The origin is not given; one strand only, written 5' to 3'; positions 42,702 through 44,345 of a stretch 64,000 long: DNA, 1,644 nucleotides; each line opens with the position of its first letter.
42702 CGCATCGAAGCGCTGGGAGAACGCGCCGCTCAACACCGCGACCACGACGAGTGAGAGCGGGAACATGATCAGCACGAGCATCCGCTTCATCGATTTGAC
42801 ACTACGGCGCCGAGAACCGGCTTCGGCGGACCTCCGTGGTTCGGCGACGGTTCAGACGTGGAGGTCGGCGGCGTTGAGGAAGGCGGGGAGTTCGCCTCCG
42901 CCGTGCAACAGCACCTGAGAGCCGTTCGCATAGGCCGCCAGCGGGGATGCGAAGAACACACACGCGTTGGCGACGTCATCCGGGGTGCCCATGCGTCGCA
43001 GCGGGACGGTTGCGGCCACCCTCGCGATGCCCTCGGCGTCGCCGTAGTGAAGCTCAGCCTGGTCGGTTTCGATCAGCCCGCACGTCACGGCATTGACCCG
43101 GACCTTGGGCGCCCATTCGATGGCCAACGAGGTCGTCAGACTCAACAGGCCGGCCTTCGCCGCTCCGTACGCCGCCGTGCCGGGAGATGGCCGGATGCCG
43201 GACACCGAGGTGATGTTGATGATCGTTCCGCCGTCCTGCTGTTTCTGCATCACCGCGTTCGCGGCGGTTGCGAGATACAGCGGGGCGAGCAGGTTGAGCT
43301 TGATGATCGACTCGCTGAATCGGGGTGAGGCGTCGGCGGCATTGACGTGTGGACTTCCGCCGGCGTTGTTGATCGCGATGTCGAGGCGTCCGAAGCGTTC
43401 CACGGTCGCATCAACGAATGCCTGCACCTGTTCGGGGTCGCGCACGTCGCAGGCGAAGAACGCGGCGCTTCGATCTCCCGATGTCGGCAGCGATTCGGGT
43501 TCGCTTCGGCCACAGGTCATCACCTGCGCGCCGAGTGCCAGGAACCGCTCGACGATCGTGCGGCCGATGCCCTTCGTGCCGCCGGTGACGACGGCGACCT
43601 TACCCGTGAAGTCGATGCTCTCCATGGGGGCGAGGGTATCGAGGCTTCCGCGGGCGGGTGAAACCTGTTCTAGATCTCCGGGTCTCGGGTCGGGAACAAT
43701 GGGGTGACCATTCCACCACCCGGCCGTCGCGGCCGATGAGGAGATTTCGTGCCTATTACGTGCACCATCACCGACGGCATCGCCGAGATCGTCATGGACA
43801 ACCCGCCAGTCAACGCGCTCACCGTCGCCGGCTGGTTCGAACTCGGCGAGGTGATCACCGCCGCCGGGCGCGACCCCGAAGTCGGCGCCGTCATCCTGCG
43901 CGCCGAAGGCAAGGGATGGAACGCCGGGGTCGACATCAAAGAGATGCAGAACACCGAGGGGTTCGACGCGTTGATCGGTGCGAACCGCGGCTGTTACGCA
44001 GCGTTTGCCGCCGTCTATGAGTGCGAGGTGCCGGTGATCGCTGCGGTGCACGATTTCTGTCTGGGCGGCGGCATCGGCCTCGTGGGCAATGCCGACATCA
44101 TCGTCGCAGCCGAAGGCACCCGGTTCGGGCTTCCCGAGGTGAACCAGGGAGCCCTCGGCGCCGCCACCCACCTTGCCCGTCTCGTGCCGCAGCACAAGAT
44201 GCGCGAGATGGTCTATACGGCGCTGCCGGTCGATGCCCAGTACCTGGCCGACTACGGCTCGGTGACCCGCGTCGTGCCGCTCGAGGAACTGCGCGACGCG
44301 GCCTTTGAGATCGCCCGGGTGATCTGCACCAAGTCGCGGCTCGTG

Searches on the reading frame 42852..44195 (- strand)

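Call 30: search_protein_families(library=pfam, proteins=[window:42852-44195:-], max_evalue=0.00001)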
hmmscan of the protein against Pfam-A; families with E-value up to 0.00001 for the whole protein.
window:42852-44195:- (447 aa): 4 families
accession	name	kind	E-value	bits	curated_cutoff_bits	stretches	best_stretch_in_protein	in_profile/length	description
PF13561.12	adh_short_C2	-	4.1e-54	184.1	27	1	208-433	6-234/236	Enoyl-(Acyl carrier protein) reductase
PF00106.31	adh_short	-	7.3e-47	159.8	26.6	1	199-380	1-187/195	short chain dehydrogenase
PF08659.16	KR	-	1.6e-06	28.6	22.6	1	202-353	4-159/180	KR domain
PF23441.1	SDR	-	4.4e-06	26.7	27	1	245-396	64-219/258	SDR-like rossmann domain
